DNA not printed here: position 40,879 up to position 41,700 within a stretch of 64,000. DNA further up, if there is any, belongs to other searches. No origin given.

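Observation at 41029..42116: Tightly regulated two-gene operon (stand-alone GIY-YIG protein plus 173-aa unknown) beside the R-M system: candidate novel defence or toxin module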

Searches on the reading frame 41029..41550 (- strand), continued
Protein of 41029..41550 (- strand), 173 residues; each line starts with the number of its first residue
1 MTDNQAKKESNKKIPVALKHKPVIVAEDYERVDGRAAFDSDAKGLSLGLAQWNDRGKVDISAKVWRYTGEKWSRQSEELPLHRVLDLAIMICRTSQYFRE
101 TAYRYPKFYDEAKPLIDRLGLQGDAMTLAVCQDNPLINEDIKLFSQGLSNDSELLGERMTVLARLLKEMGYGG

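Call 71: search_protein_families(library=padloc, proteins=[L128:3337-4977:+, L125:3453-4415:+, L125:4670-5506:+, L124:6510-8738:+, L125:3001-3450:+, L120:1339-1668:+], max_evalue=0.01)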
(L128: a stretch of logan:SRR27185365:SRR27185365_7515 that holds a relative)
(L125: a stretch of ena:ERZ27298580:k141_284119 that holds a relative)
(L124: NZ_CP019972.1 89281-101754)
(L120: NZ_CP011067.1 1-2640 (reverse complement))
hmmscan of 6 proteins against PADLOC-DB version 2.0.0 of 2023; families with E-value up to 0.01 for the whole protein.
L128:3337-4977:+ (546 aa): 5 families
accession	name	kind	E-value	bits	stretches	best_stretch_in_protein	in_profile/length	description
PDLC03547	REase_II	-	0.00016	18.4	1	294-370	265-342/585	Type II restriction enzyme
PDLC02196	IetA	-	0.00043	17.8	1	245-321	73-150/374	-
PDLC04232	IetA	-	0.0017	15.9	1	295-323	118-146/330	-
PDLC04140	mad8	-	0.0034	14.9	1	294-324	28-61/314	mads_8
PDLC00914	TRIP13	-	0.0077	13.7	0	295-317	73-95/302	TRIP13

L125:3453-4415:+ (320 aa): 7 families
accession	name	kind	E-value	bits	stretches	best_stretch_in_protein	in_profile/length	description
PDLC03547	REase_II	-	9.2e-07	25.8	1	30-132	242-341/585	Type II restriction enzyme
PDLC04140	mad8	-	0.00014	19.5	1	51-92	26-58/314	mads_8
PDLC02196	IetA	-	0.00022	18.8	1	14-83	85-153/374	-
PDLC04606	PDC-M37B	-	0.00094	16.4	1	48-74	170-196/390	-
PDLC00914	TRIP13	-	0.0026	15.3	0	51-74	70-93/302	TRIP13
PDLC04232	IetA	-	0.0031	15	1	53-83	117-147/330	-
PDLC02195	IetA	-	0.0034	14.7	0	50-80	135-165/395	-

L125:4670-5506:+ (278 aa): 0 families

L124:6510-8738:+ (742 aa): 4 families
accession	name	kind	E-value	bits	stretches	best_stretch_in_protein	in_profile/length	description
PDLC04140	mad8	-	9.6e-05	20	1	50-112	26-70/314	mads_8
PDLC04232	IetA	-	0.0021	15.5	1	53-82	118-147/330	-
PDLC04818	PDC-S02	-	0.0038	15.3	0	263-303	5-41/79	-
PDLC02196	IetA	-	0.0063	14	1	50-82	120-153/374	-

L125:3001-3450:+ (149 aa): 0 families

L120:1339-1668:+ (109 aa): 0 families

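Call 72: search_protein_families(library=pfam, proteins=[L128:3337-4977:+, L125:3453-4415:+, L125:4670-5506:+, L124:6510-8738:+, L120:1339-1668:+], max_evalue=0.01)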
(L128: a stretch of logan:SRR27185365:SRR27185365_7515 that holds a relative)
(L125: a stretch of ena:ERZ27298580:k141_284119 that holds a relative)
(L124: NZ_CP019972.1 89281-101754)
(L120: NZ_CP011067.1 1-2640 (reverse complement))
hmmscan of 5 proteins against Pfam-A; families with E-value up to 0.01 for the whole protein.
L128:3337-4977:+ (546 aa): 8 families
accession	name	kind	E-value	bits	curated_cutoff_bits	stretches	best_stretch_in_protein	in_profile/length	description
PF07728.20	AAA_5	-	3.1e-12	47.1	22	1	295-434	1-138/139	AAA domain (dynein-related subfamily)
PF12774.13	AAA_6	-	1.2e-05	25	25.2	0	385-493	109-216/327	Hydrolytic ATP binding site of dynein motor region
PF07726.17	AAA_3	-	4.5e-05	23.8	27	1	296-347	2-51/131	ATPase family associated with various cellular activities (AAA)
PF02367.23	TsaE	-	0.001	19.5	26.6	1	277-319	9-47/128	Threonylcarbamoyl adenosine biosynthesis protein TsaE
PF00004.35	AAA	-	0.0012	19.7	21.2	0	296-330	1-35/131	ATPase family associated with various cellular activities (AAA)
PF13238.12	AAA_18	-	0.0033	18.3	29.4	1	296-351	1-49/128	AAA domain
PF13401.12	AAA_22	-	0.0037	18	27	1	296-348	8-63/130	AAA domain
PF06068.19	TIP49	-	0.0077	15.9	23.8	0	290-326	47-85/347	TIP49 P-loop domain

L125:3453-4415:+ (320 aa): 8 families
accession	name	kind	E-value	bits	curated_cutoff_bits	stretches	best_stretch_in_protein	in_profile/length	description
PF07728.20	AAA_5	-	3.2e-12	47.1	22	1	54-197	1-138/139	AAA domain (dynein-related subfamily)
PF12774.13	AAA_6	-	4.7e-06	26.3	25.2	0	57-94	37-74/327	Hydrolytic ATP binding site of dynein motor region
PF07726.17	AAA_3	-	4.6e-05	23.7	27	1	55-99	2-46/131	ATPase family associated with various cellular activities (AAA)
PF00004.35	AAA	-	0.00017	22.5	21.2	0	55-91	1-37/131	ATPase family associated with various cellular activities (AAA)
PF13401.12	AAA_22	-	0.00054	20.7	27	1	54-108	7-64/130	AAA domain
PF13238.12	AAA_18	-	0.0016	19.3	29.4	1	55-88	1-33/128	AAA domain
PF02367.23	TsaE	-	0.0031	17.9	26.6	1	37-78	10-47/128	Threonylcarbamoyl adenosine biosynthesis protein TsaE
PF18030.7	Rimk_N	-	0.0052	17.5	26.4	0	175-235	3-62/94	RimK PreATP-grasp domain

L125:4670-5506:+ (278 aa): 2 families
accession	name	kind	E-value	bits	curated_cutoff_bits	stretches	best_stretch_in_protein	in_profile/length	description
PF11775.14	CobT_C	-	1.3e-06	28.6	21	1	172-243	114-189/220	Cobalamin biosynthesis protein CobT VWA domain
PF00092.34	VWA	-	0.0016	19.1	23.8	1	98-244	6-144/174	von Willebrand factor type A domain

L124:6510-8738:+ (742 aa): 14 families
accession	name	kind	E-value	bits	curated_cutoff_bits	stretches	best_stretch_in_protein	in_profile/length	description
PF07728.20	AAA_5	-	3.2e-14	53.6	22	2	53-115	1-64/139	AAA domain (dynein-related subfamily)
PF00092.34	VWA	-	1.1e-06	29.4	23.8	1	564-729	6-167/174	von Willebrand factor type A domain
PF11775.14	CobT_C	-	3e-06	27.5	21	1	635-730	111-206/220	Cobalamin biosynthesis protein CobT VWA domain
PF13519.12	VWA_2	-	8.2e-05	23.6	27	1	564-670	5-107/107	von Willebrand factor type A domain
PF00004.35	AAA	-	0.00015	22.7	21.2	0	54-100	1-38/131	ATPase family associated with various cellular activities (AAA)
PF13401.12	AAA_22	-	0.00042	21.1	27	1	54-117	8-77/130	AAA domain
PF07726.17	AAA_3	-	0.00054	20.3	27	1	54-98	2-46/131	ATPase family associated with various cellular activities (AAA)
PF24883.2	NPHP3_N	-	0.0018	18.9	24.8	0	33-86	4-57/164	Nephrocystin 3, N-terminal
PF02367.23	TsaE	-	0.0044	17.4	26.6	0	36-77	10-47/128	Threonylcarbamoyl adenosine biosynthesis protein TsaE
PF05729.18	NACHT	-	0.0052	17.1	26.7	0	54-76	3-25/167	NACHT domain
PF12774.13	AAA_6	-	0.0058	16.1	25.2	0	209-286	127-204/327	Hydrolytic ATP binding site of dynein motor region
PF13238.12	AAA_18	-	0.0061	17.4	29.4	0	54-131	1-66/128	AAA domain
PF25201.1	nSTAND6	-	0.0065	16.9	27.7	0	52-109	19-79/148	Novel STAND NTPase 6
PF11467.13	LEDGF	-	0.0065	16.5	26.3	0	196-246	27-78/120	Lens epithelium-derived growth factor (LEDGF)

L120:1339-1668:+ (109 aa): 0 families

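Call 77: find_related_loci(query=A7, collection=metagenome_contigs, flank=4000)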
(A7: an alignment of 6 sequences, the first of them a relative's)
Query A7 (149 aa) in metagenome_contigs; peptide patterns used: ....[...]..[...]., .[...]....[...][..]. (x = any residue, [..] = any of these).
600 stretches matched a pattern (row limit reached: there are more); 537 encode a relative of the query (tblastn E <= 1e-3); the best 80 are kept; 80 distinct loci.
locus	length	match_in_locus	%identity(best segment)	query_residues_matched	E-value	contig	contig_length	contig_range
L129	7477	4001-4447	89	1-149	2e-91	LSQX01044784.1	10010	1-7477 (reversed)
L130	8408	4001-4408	94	1-136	1e-86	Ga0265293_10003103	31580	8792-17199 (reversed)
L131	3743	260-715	53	4-149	2e-51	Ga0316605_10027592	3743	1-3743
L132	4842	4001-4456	53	4-149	2e-51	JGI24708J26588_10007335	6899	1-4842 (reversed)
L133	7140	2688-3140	52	5-149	6e-49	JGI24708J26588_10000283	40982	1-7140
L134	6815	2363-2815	53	5-149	2e-50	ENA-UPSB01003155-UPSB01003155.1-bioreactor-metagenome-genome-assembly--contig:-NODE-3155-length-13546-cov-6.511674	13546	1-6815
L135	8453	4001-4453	52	5-149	2e-50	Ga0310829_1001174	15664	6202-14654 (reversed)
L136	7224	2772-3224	53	5-149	2e-50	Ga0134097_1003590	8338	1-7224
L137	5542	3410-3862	50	5-149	6e-50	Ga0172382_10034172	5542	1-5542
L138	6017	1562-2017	52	4-149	4e-50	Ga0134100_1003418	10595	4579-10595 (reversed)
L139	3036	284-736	52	5-149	4e-50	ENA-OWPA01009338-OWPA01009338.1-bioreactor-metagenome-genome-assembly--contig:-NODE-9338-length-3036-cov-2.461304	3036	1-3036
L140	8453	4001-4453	53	5-149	5e-50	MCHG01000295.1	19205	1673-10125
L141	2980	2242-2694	52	5-149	9e-50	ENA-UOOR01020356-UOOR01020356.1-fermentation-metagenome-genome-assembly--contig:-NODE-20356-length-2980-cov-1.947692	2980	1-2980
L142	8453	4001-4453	50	5-149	9e-50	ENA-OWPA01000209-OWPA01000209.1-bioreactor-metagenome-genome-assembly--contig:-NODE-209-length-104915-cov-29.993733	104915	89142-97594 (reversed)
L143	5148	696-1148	51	5-149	1e-49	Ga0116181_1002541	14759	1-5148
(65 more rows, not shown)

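Call 89: find_encoding_contigs(protein=P0261, flank=3000, max_places=3)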
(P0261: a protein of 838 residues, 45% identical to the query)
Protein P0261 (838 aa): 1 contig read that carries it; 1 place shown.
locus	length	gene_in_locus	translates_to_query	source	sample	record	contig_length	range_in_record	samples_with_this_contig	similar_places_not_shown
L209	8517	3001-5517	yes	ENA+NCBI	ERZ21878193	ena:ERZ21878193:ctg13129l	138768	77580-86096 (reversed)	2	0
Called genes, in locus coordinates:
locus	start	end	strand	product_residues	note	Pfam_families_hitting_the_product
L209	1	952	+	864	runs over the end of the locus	PF13620:CarboxypepD_reg (faint)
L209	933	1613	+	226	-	-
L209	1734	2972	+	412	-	-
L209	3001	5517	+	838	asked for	PF20140:DUF6530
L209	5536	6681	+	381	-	PF21088:MS_channel_1st (weak), PF00924:MS_channel_2nd, PF21082:MS_channel_3rd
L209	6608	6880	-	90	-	-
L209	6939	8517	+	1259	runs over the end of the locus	PF08448:PAS_4 (faint), PF01590:GAF (weak), PF00512:HisKA, PF02518:HATPase_c, PF00072:Response_reg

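Call 93: search_dna_similar(query=L120:824-1252:+, collection=plasmids, mode=protein, max_rows=30, rows=spread)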
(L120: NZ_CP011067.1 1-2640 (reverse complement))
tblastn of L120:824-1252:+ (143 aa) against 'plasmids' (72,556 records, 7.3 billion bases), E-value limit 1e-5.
Records with a match: 118; places in all: 123; records where one place covers at least 80% of the query: 102.
Best place of each record, by identity: >=99% 23; 95-99% 2; 90-95% 2; 80-90% 51; 60-80% 24; <60% 16.
By first word of the organism name: Klebsiella 46; Escherichia 17; Enterobacter 11; Aeromonas 7; Citrobacter 6; Enterococcus 5; Acinetobacter 5; Pectobacteriaceae 5; Salmonella 2; Moraxella 2; and 11 more.
By predicted mobility (MOB-suite, as given by PLSDB): non-mobilizable 68; mobilizable 39; conjugative 11.
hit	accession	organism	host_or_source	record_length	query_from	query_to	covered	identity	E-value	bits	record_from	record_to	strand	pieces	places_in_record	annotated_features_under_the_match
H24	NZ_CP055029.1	Shigella flexneri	Shek Wu Hui WWTPs_67 WWTPs effluent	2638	1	143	100%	100.0%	2e-94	297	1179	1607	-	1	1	DUF6530 family protein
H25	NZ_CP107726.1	Escherichia coli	Homo sapiens,Rectal Swab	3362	1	143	100%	100.0%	5e-93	297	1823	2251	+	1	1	DUF6530 family protein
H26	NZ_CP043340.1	Escherichia coli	Homo sapiens,pure culture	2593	1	143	100%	99.3%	6e-94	295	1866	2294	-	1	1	DUF6530 family protein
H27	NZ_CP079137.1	Klebsiella pneumoniae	Homo sapiens,urine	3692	1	143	100%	99.3%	7e-92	295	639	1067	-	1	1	DUF6530 family protein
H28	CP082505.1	Salmonella enterica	Animal-Turkey-Young Turkey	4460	1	143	100%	99.3%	3e-91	295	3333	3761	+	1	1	DUF6530 family protein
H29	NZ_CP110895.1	Citrobacter freundii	Homo sapiens,urine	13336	1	143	100%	99.3%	4e-91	295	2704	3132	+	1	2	DUF6530 family protein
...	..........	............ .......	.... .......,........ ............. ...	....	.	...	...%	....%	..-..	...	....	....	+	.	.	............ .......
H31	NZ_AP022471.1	Enterobacter roggenkampii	-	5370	1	143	100%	88.8%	1e-80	265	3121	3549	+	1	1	DUF6530 family protein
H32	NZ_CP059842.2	Escherichia coli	Homo sapiens,stool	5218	1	143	100%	87.4%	5e-80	263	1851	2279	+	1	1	DUF6530 family protein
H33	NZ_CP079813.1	Klebsiella pneumoniae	Homo sapiens,urine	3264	1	143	100%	83.9%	4e-77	253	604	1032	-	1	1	DUF6530 family protein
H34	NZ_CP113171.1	Klebsiella pneumoniae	chicken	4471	1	143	100%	83.9%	1e-76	253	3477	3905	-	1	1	DUF6530 family protein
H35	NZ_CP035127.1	Escherichia coli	Homo sapiens,urine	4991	1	143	100%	83.9%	1e-76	253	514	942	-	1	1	DUF6530 family protein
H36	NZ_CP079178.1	Klebsiella pneumoniae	Homo sapiens,urine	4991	1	143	100%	83.9%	1e-76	253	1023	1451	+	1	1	DUF6530 family protein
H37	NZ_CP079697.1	Klebsiella pneumoniae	Homo sapiens,urine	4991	1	143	100%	83.9%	1e-76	253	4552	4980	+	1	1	DUF6530 family protein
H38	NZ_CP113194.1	Klebsiella pneumoniae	chicken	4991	1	143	100%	83.9%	1e-76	253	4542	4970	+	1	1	DUF6530 family protein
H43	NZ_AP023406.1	Aeromonas hydrophila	-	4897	1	143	100%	76.9%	6e-71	237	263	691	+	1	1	DUF6530 family protein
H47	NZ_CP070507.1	Pseudomonas hygromyciniae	Whole organism,Hygromycin B antibiotic ...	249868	1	142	99%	57.1%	2e-46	167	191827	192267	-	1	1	DUF6530 family protein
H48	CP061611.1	Acinetobacter seifertii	Homo sapiens,blood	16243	1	143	100%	52.4%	5e-41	151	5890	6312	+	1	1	hypothetical protein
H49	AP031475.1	Moraxella osloensis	-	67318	1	141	99%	46.1%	2e-34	133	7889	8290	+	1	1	DUF6530 family protein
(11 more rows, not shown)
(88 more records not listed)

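Call 94: get_annotated_region(hit=H36, flank=1500)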
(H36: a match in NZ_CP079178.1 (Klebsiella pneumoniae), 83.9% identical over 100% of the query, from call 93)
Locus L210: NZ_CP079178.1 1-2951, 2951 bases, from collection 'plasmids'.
description: Klebsiella pneumoniae subsp. pneumoniae strain WRC11_S471PC plasmid pS471P_P6, complete sequence
organism: Klebsiella pneumoniae (NCBI taxid 72407)
taxonomy: Bacteria; Pseudomonadota; Gammaproteobacteria; Enterobacterales; Enterobacteriaceae; Klebsiella; Klebsiella pneumoniae
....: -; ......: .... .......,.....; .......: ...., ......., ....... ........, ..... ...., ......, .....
typing (MOB-suite, as given by PLSDB): non-mobilizable; replicon ColRNAI_rep_cluster_1987
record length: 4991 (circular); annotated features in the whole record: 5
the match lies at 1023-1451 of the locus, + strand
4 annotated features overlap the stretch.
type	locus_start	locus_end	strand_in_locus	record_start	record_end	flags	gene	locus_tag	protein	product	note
CDS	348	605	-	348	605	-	-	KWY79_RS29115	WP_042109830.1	hypothetical protein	-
CDS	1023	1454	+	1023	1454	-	-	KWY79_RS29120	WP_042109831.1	DUF6530 family protein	-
CDS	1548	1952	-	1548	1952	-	-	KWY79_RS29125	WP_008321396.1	DUF2251 domain-containing protein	-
CDS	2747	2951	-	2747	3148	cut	-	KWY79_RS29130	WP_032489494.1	helix-turn-helix domain-containing protein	-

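Call 95: get_annotated_region(hit=H43, flank=1500)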
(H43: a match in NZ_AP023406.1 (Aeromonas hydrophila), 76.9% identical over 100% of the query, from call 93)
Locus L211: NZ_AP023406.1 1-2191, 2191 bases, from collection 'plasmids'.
description: Aeromonas hydrophila strain KAM330 plasmid pKAM330_8, complete sequence
organism: Aeromonas hydrophila (NCBI taxid 644)
taxonomy: Bacteria; Pseudomonadota; Gammaproteobacteria; Aeromonadales; Aeromonadaceae; Aeromonas; Aeromonas hydrophila
host: -; source: -; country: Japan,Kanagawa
typing (MOB-suite, as given by PLSDB): mobilizable; relaxase MOBP
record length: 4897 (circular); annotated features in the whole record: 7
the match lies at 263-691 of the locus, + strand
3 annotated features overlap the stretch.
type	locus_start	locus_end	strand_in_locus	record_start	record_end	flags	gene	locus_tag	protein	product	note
CDS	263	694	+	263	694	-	-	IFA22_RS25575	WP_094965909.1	DUF6530 family protein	-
CDS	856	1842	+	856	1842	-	-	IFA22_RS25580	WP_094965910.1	replication initiation protein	-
CDS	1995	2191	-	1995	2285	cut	-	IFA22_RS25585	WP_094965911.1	hypothetical protein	-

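Call 96: get_annotated_region(hit=H48, flank=1500)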
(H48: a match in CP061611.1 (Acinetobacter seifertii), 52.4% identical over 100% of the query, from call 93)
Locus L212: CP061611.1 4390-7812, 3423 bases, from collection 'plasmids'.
description: Acinetobacter seifertii strain AS52 plasmid pAS52-2, complete sequence
organism: Acinetobacter seifertii (NCBI taxid 1530123)
taxonomy: Bacteria; Pseudomonadota; Gammaproteobacteria; Moraxellales; Moraxellaceae; Acinetobacter; Acinetobacter seifertii
host: -; source: Homo sapiens,blood; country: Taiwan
typing (MOB-suite, as given by PLSDB): mobilizable; replicon rep_cluster_1364; relaxase MOBQ
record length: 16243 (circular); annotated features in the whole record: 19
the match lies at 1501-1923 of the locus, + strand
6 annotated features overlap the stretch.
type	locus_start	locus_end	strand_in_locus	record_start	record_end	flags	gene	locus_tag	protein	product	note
CDS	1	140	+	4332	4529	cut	-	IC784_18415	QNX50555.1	hypothetical protein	-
CDS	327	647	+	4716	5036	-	-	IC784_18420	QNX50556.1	type II toxin-antitoxin system RelE/ParE family toxin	-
CDS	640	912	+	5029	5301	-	-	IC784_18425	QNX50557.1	helix-turn-helix domain-containing protein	-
CDS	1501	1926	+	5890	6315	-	-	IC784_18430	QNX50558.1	hypothetical protein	-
CDS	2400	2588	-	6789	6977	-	-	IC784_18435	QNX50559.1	transposase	-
CDS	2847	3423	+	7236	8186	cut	-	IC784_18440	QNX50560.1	sensor domain-containing diguanylate cyclase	-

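Call 97: get_annotated_region(hit=H49, flank=1500)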
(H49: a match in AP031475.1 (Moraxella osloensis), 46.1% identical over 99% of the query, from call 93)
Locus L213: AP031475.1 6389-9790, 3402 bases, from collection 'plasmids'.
description: Moraxella osloensis NBRC 115781 plasmid pSKB0120-3 DNA, complete sequence
organism: Moraxella osloensis (NCBI taxid 34062)
taxonomy: Bacteria; Pseudomonadota; Gammaproteobacteria; Moraxellales; Moraxellaceae; Moraxella; Moraxella osloensis
host: -; source: -; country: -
typing (MOB-suite, as given by PLSDB): non-mobilizable; replicon rep_cluster_1030
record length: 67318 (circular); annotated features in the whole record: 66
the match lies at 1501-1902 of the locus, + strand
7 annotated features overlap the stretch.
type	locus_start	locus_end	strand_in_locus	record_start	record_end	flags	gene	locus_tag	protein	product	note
CDS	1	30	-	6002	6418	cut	-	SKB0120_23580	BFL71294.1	hypothetical protein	-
CDS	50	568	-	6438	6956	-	-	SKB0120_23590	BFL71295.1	hypothetical protein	-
CDS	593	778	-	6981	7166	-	-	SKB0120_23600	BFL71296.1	hypothetical protein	-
CDS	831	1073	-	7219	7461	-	-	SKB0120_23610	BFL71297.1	hypothetical protein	-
CDS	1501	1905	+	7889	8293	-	-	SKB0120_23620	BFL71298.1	DUF6530 family protein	-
CDS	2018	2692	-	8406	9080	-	-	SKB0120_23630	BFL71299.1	hypothetical protein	-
CDS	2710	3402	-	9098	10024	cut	-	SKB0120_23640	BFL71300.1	viperin family antiviral radical SAM protein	-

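Call 98: get_annotated_region(hit=H47, flank=2500)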
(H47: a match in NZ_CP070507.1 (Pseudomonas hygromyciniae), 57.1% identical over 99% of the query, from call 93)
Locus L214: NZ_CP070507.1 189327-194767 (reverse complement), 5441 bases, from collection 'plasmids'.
description: Pseudomonas hygromyciniae strain SDM007 plasmid pSDM007, complete sequence
organism: Pseudomonas hygromyciniae (NCBI taxid 2812000)
taxonomy: Bacteria; Pseudomonadota; Gammaproteobacteria; Pseudomonadales; Pseudomonadaceae; Pseudomonas; Pseudomonas hygromyciniae
host: -; source: Whole organism,Hygromycin B antibiotic bottle; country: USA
typing (MOB-suite, as given by PLSDB): conjugative; replicon IncP,rep_cluster_398; relaxase MOBH; mating-pair formation MPF_F
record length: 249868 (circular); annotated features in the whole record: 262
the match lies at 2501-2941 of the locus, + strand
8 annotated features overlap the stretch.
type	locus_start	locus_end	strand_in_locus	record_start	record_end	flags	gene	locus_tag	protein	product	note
CDS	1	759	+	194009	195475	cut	-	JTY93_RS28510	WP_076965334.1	3'-5' exonuclease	-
CDS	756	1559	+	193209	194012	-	-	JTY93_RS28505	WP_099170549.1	hypothetical protein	-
CDS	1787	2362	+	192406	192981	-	-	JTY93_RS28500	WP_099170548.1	site-specific integrase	GO:0015074 - DNA integration [Evidence IEA]; GO:0006310 - DNA recombination [Evidence IEA]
CDS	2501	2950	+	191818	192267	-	-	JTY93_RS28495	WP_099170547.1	DUF6530 family protein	-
CDS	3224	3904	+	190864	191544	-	-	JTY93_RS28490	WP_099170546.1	VRR-NUC domain-containing protein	-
CDS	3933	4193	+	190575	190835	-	-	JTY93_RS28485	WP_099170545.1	hypothetical protein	-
CDS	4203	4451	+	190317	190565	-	-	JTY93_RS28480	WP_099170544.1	hypothetical protein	-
CDS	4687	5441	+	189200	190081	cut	-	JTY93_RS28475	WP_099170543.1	hypothetical protein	-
